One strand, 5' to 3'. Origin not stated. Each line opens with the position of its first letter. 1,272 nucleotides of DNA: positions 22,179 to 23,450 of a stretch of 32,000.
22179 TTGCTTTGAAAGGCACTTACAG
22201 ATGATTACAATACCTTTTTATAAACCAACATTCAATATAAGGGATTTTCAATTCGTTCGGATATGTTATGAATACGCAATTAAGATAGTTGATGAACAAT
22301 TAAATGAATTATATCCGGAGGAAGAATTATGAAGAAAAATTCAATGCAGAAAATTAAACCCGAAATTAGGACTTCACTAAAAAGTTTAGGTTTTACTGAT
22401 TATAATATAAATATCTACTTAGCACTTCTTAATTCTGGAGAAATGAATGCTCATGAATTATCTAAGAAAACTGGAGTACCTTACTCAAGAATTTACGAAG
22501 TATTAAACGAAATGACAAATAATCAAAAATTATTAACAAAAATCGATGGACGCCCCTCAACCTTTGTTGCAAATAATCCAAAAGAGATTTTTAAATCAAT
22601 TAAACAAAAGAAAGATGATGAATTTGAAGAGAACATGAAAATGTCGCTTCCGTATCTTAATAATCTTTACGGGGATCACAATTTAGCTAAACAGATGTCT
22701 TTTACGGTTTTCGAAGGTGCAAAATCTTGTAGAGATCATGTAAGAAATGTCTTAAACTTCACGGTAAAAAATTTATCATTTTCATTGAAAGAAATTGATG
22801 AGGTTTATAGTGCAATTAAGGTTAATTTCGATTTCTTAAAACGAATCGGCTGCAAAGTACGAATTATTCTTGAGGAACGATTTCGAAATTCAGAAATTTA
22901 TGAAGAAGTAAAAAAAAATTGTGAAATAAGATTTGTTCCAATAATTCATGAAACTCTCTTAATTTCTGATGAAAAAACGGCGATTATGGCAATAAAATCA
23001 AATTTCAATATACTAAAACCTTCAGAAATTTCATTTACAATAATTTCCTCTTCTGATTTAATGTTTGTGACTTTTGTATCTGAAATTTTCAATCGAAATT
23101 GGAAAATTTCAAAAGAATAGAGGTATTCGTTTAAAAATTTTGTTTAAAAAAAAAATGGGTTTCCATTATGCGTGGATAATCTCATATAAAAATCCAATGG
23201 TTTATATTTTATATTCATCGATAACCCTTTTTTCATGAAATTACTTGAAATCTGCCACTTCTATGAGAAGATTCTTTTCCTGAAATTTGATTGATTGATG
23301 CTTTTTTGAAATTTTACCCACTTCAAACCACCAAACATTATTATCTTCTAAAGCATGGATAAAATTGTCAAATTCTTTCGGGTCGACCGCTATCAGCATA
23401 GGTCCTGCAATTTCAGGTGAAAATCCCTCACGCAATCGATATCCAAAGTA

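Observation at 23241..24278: selD is a selenoprotein gene: a single in-frame UGA restores the missing catalytic N-terminus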

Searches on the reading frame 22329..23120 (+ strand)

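Call 47: search_protein_families(library=ncbifam, proteins=[window:22329-23120:+], max_evalue=0.001)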
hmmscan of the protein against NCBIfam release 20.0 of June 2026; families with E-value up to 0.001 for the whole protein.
window:22329-23120:+ (263 aa): 3 families
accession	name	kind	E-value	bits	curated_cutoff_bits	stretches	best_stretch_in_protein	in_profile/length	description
NF040851.1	tran_reg_TrmB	equivalog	3.2e-17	62.7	600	1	8-102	2-94/338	HTH-type sugar-sensing transcriptional regulator TrmB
NF047392.1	TransRegTrmBHalo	equivalog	7.2e-11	41.7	500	1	12-99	8-94/349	HTH-type sugar sensing transcriptional regulator TrmB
NF047390.1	TransRegTrmBL1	equivalog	1.8e-10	40.4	650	1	11-114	4-106/341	HTH-type sugar sensing transcriptional regulator TrmBL1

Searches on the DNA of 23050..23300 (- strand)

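Call 49: search_rna_families(source=window, start=23050, end=23300, threshold=evalue, max_evalue=10, show_alignments=3)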
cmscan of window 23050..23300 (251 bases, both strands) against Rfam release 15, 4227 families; matches with E-value up to 10: 9.
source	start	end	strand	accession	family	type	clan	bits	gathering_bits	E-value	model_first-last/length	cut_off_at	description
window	23105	23183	+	RF02693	psm_mec_RNA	Gene; sRNA;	-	22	85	0.6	1-143/143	no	psm_mec locus RNA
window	23110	23169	+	RF01583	snoR01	Gene; snRNA; snoRNA; CD-box;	-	19.9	55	8.9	1-83/83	no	small nucleolar RNA snoR01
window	23162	23221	-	RF00268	snoZ7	Gene; snRNA; snoRNA; CD-box;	CL00057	18.5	43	0.62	1-78/78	no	Small nucleolar RNA snoZ7/snoR77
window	23181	23249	-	RF00536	snoMe28S-Cm3227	Gene; snRNA; snoRNA; CD-box;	-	18.2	43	2.8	1-82/82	no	Small nucleolar RNA Me28S-Cm3227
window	23141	23244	-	RF02625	WsnRNA46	Gene; sRNA;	-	18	65.3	0.46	1-151/151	no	Wolbachia sRNA 46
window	23107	23190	-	RF01586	snoR09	Gene; snRNA; snoRNA; CD-box;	-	16.7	50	8.3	1-84/84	no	small nucleolar RNA snoR09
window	23148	23214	+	RF02053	STnc430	Gene; sRNA;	-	14.8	47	6.5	1-162/162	no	Enterobacterial sRNA STnc430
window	23222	23245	-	RF02929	algC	Cis-reg;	-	13.5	33.8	5.6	1-52/52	no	algC RNA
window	23259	23300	+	RF01125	sR4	Gene; snRNA; snoRNA; CD-box;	-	12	50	2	1-34/56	3'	Small nucleolar RNA sR4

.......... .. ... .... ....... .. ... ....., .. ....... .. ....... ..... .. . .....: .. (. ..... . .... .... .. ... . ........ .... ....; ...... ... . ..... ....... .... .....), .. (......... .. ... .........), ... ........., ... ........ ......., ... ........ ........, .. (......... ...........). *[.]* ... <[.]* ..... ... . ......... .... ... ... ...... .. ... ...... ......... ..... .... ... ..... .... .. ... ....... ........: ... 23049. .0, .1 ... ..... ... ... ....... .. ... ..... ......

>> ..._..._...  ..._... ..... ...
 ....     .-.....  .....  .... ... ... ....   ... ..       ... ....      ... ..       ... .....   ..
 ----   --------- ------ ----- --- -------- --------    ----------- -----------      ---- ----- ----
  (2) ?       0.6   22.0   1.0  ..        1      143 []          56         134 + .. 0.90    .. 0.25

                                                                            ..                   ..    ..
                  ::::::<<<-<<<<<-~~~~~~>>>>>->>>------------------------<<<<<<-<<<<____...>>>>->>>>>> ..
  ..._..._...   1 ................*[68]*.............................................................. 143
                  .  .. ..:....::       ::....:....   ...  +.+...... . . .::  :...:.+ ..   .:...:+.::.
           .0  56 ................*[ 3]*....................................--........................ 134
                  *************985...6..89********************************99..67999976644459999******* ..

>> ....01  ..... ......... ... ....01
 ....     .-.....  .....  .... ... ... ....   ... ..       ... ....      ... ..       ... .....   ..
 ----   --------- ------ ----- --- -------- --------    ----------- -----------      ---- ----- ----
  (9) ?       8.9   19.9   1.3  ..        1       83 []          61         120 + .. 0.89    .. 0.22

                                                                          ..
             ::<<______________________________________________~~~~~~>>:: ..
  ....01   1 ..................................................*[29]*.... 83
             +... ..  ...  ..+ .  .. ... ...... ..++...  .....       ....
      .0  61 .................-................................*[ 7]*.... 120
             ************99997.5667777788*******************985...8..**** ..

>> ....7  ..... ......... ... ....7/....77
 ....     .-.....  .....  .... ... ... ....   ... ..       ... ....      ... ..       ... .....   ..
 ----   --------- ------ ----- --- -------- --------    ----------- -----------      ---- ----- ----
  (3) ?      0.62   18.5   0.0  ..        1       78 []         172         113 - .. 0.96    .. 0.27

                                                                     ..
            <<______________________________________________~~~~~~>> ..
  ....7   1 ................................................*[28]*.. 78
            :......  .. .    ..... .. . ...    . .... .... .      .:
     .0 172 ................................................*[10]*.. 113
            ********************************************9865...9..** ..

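Call 59: build_rna_model(alignment_id=A5, structure=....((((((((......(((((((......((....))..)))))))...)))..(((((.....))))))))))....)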
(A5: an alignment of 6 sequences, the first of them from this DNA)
Model R1 built from alignment A5 (6 sequences, 80 columns); structure: as given.
model positions 77; base pairs 22; branch points 1; effective number of sequences 2.83; information 0.735 bits per position. Calibrated on 0.2 Mb of random sequence (short: E-values are rough).
structure used (alignment columns):
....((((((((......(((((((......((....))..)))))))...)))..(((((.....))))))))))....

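Call 60: search_with_rna_model(model_id=R1, sources=[window, L002, L003, L004, L006, L007, L008, L009, L010, L011], max_evalue=10, filters=off, show_alignments=10, make_alignment=true)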
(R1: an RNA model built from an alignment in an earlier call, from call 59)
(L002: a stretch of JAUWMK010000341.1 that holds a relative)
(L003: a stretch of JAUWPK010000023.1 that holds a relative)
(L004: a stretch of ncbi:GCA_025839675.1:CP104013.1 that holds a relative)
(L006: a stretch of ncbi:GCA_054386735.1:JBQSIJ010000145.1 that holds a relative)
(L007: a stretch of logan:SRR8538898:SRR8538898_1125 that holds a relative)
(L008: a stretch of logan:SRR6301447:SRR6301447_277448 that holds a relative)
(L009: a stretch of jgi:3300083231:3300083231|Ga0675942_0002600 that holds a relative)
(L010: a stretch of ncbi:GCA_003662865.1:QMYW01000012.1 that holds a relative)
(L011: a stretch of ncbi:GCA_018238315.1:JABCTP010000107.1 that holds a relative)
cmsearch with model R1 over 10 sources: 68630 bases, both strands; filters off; matches with E-value up to 10: 33.
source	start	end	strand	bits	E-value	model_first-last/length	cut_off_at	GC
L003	4042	4117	+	91.3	3.2e-19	1-77/77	no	0.26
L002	1272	1348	+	91.3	3.3e-19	1-77/77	no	0.34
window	23154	23229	-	90.1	6.2e-19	1-77/77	no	0.29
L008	1614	1689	+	82.9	3.3e-17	1-77/77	no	0.3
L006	2454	2530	+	72.6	9e-15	1-77/77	no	0.42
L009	2456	2530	+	65.9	3.4e-13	1-77/77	no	0.43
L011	2465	2538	+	34.6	9.2e-06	1-77/77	no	0.36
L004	2443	2525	+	23.8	0.0033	1-77/77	no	0.31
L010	2472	2534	+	19.7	0.03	1-77/77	no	0.41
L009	1258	1329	-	16.3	0.19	1-77/77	no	0.31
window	29548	29614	+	15.1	0.38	1-77/77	no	0.31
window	2921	2992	+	13.9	0.73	1-77/77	no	0.25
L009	817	880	-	12.3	1.8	1-77/77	no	0.25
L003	4952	5014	-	12.2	1.8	1-77/77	no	0.27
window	20212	20308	+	12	2.1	1-77/77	no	0.3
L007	2279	2357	+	11.8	2.3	1-77/77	no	0.37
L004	3582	3642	+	11.2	3.2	1-77/77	no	0.3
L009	546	623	+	11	3.5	1-77/77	no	0.26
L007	2461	2528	+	11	3.5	1-77/77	no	0.32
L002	411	457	-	10.8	4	1-77/77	no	0.3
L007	361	418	+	9.9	6.3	1-77/77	no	0.29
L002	3566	3621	-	9.8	6.7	1-77/77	no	0.36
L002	379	403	+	9.8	6.8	19-44/77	no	0.08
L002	3392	3434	-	9.7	7.3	1-77/77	no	0.23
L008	194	295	+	9.3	9.2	1-77/77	no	0.27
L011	3855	3941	-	9.1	9.9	1-77/77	no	0.33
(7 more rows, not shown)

Alignment A6: 33 matches aligned to the model, 156 columns, each read 5' to 3' on its own strand. Consensus structure (alignment columns), stored with it:
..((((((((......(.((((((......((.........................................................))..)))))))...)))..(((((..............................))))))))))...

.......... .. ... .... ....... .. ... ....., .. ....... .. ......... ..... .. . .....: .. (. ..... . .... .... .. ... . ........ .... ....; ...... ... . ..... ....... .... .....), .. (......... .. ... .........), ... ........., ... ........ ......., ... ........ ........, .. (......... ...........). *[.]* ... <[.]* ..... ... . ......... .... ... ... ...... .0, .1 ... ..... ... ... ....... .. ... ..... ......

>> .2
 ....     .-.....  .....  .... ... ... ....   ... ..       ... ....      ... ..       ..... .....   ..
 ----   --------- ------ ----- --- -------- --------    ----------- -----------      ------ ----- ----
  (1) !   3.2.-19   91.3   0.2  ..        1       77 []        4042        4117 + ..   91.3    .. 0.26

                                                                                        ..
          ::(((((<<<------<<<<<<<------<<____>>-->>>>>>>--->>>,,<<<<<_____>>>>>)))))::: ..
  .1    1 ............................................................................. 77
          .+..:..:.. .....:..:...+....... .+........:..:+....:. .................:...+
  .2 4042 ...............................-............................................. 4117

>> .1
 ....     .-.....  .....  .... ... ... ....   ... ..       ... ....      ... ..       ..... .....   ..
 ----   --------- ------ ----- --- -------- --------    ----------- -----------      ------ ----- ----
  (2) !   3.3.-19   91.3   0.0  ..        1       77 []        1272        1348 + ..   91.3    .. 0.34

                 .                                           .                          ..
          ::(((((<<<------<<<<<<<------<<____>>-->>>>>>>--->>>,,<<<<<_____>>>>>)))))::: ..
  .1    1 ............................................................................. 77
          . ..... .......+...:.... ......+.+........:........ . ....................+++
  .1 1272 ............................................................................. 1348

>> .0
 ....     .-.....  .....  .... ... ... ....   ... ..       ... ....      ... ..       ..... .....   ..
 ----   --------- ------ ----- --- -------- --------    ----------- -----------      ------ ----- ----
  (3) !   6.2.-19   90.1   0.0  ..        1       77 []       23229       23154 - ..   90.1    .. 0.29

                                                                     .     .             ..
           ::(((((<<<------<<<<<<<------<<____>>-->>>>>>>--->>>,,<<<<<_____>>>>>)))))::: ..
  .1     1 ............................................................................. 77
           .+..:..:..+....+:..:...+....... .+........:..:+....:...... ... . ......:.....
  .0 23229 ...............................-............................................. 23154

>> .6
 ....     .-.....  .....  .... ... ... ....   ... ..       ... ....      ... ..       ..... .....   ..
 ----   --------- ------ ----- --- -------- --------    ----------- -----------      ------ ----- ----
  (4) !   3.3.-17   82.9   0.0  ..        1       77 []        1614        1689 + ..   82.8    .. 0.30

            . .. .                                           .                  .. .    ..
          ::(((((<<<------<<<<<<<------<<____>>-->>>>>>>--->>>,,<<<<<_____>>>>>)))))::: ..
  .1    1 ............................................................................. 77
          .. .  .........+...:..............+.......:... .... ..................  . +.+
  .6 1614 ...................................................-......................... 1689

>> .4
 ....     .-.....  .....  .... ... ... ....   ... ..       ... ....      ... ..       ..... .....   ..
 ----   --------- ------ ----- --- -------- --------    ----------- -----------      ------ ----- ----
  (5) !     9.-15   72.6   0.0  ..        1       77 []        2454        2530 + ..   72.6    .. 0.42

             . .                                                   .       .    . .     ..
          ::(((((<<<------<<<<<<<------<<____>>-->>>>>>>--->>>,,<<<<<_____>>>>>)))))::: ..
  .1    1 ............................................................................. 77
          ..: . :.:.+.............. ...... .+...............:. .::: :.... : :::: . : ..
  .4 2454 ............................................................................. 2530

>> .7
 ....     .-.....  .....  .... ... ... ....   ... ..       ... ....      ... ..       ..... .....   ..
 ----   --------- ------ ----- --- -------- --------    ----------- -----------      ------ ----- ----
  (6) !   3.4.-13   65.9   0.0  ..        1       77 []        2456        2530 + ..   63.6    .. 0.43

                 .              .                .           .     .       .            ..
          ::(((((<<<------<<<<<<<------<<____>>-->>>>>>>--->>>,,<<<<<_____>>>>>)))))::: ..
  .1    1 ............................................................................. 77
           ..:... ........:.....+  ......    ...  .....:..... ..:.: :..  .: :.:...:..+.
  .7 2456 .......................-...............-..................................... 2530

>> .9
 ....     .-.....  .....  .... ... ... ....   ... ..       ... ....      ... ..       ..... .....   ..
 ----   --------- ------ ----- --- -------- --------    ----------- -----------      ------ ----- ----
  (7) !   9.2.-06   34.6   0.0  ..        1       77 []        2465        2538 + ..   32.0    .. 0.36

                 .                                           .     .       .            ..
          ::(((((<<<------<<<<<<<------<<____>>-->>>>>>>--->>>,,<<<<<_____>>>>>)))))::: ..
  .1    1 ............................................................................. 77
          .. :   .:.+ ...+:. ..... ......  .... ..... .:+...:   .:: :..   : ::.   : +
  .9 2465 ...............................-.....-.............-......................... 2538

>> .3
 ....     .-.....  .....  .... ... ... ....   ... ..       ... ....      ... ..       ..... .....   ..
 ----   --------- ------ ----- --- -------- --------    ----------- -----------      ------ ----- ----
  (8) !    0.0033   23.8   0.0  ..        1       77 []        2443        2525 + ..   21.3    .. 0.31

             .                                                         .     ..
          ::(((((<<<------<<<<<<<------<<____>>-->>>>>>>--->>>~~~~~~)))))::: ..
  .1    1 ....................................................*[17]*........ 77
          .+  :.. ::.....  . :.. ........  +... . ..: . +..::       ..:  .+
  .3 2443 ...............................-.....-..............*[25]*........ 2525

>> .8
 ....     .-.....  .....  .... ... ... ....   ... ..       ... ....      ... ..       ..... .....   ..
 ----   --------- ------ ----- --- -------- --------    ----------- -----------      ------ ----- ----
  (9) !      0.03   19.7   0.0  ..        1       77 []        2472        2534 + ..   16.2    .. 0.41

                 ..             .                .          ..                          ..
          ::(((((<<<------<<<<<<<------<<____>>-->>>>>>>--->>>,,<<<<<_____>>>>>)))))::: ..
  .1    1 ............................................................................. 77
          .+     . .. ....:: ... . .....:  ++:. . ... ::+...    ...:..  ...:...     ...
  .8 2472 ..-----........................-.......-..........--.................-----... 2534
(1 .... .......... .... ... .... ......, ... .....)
